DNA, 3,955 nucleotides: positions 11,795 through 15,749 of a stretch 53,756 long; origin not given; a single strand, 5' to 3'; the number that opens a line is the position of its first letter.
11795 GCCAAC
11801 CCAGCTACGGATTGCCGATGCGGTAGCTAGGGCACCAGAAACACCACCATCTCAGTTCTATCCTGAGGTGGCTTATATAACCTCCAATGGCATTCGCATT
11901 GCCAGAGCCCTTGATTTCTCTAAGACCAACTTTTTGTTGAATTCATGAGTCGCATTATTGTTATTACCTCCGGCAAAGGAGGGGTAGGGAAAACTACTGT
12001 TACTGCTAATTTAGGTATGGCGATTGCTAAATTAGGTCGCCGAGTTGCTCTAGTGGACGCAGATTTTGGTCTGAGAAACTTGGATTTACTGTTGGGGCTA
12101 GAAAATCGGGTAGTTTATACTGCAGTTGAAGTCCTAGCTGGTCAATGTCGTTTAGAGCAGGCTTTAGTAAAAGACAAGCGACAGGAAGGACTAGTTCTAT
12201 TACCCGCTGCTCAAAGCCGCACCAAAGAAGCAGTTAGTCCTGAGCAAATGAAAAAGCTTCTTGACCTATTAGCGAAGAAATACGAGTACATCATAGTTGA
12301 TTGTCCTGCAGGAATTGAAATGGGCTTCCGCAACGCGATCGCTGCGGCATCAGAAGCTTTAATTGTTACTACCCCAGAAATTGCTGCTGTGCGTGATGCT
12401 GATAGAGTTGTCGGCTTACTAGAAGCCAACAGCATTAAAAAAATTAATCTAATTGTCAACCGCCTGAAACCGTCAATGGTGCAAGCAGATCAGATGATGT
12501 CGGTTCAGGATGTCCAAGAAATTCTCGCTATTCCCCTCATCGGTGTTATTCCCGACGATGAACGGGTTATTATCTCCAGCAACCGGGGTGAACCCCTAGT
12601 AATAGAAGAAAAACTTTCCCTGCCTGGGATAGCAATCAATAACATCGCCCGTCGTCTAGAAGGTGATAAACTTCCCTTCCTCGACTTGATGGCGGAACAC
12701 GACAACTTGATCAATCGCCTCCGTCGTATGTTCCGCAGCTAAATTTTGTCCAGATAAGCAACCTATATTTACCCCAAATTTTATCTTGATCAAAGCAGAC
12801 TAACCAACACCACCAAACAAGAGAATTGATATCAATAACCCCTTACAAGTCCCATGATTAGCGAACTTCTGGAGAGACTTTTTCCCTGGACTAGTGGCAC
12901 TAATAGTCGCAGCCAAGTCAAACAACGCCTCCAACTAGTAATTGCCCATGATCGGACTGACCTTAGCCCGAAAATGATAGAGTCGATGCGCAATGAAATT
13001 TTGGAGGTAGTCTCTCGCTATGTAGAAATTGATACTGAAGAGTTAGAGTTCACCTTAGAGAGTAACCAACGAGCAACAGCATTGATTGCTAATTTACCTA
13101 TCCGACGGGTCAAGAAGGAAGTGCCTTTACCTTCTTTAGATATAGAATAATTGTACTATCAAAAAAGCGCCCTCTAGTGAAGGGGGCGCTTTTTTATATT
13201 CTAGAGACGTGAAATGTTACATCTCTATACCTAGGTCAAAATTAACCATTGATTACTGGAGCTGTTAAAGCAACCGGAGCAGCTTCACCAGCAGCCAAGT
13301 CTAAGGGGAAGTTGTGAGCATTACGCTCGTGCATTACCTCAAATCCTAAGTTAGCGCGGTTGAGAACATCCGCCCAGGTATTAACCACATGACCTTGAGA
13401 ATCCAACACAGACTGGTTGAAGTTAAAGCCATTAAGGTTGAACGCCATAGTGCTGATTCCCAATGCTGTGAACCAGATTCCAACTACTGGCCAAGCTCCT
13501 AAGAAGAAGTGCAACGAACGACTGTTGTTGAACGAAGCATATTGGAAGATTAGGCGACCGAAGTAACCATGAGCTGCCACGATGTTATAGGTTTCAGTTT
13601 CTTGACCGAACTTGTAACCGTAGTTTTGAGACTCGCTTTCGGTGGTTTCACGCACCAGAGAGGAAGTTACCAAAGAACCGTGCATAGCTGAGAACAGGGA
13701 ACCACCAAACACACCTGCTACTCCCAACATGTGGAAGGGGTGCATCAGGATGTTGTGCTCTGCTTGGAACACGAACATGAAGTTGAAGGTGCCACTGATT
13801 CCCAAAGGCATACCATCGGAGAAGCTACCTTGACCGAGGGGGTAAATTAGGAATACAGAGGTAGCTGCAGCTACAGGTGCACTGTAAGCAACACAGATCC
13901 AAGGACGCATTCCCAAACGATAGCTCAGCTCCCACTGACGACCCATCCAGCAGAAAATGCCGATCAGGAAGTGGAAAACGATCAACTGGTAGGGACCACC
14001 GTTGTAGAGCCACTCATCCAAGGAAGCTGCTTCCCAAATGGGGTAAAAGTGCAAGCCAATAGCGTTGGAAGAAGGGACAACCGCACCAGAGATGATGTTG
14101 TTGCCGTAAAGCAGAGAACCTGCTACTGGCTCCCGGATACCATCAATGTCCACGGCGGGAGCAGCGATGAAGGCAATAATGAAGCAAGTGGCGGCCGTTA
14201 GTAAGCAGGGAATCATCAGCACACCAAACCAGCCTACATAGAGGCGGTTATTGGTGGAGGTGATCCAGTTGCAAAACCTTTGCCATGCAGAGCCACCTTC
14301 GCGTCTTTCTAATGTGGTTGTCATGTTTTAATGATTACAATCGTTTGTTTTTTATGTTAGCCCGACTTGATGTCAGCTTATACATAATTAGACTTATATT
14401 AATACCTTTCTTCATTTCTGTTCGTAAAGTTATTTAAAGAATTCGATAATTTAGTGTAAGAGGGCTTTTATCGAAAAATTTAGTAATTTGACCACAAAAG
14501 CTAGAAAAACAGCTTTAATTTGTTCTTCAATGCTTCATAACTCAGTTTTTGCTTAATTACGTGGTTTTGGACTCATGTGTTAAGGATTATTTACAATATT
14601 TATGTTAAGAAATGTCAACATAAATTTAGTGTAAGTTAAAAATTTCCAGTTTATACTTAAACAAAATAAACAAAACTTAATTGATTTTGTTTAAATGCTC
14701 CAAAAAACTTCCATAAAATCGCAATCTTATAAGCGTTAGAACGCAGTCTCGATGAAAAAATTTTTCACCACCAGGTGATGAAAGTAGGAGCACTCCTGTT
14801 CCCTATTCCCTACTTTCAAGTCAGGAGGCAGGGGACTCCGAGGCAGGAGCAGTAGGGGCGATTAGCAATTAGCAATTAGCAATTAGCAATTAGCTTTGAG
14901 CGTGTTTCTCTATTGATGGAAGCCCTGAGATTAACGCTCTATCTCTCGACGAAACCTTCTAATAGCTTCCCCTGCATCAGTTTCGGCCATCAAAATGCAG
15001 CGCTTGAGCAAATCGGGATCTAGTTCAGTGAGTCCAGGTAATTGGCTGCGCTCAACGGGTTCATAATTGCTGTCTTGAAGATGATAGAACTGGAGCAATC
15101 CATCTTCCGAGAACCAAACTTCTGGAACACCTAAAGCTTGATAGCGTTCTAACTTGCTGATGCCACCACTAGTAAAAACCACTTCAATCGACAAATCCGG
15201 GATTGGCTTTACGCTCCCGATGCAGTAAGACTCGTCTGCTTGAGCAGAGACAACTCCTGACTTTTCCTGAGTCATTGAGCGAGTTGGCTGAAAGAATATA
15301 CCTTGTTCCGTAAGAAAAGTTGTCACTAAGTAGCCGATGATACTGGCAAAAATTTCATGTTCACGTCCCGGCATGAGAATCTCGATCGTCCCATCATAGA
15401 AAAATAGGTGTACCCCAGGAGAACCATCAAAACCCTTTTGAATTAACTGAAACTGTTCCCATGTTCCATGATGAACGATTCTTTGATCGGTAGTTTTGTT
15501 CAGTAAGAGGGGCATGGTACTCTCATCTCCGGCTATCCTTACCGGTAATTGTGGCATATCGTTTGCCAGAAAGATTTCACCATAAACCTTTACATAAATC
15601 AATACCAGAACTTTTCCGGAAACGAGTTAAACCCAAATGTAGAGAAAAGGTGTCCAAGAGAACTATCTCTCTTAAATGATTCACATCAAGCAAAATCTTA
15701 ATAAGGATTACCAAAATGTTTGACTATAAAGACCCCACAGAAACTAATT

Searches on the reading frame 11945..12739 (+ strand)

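Call 103: search_protein_families(library=pfam, proteins=[window:11945-12739:+], max_evalue=0.001)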
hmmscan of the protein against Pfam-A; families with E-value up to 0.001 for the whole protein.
window:11945-12739:+ (265 aa): 9 families
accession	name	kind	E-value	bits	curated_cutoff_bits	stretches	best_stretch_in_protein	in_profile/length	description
PF01656.29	CbiA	-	6.2e-24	84.8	25.4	1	5-218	1-125/125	CobQ/CobB/MinD/ParA nucleotide binding domain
PF13614.12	AAA_31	-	2.3e-22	80.2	27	1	3-156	2-161/177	AAA domain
PF10609.15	ParA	-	2.5e-22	80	27.1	1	2-238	3-245/246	NUBPL iron-transfer P-loop NTPase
PF06564.18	CBP_BcsQ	-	5.2e-13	49.5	21.3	1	4-206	3-201/234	Cellulose biosynthesis protein BcsQ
PF02374.21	ArsA_ATPase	-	7.8e-11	42.2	24.3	1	5-40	3-38/305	Anion-transporting ATPase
PF09140.17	MipZ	-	1.1e-10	41.8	20.7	1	3-164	1-147/262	ATPase MipZ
PF00142.24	Fer4_NifH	-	8.8e-07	29.1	25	1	8-221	5-226/271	4Fe-4S iron sulfur cluster binding proteins, NifH/frxC family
PF07015.17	VirC1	-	5.5e-05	23.1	24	0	4-40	3-39/231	VirC1 protein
PF13481.12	AAA_25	-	0.00026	21.1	27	1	5-119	35-150/195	AAA domain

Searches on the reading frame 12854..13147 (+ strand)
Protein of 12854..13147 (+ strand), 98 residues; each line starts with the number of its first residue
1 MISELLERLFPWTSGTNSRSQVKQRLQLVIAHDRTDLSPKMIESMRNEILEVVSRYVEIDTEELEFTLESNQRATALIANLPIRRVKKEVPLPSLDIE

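Call 103: search_protein_families(library=pfam, proteins=[window:12854-13147:+], max_evalue=0.001)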
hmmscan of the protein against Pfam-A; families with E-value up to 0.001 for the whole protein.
window:12854-13147:+ (98 aa): 1 family
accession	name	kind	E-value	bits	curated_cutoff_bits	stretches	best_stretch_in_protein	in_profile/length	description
PF03776.19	MinE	-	1.7e-25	89.2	25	1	18-84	1-68/68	Septum formation topological specificity factor MinE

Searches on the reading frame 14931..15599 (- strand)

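Call 103: search_protein_families(library=pfam, proteins=[window:14931-15599:-], max_evalue=0.001)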
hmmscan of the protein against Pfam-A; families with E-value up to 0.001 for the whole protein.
window:14931-15599:- (222 aa): 1 family
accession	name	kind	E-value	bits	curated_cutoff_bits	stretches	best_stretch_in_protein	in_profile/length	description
PF05685.18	Uma2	-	8.9e-10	38.7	27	1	47-195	1-162/172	Putative restriction endonuclease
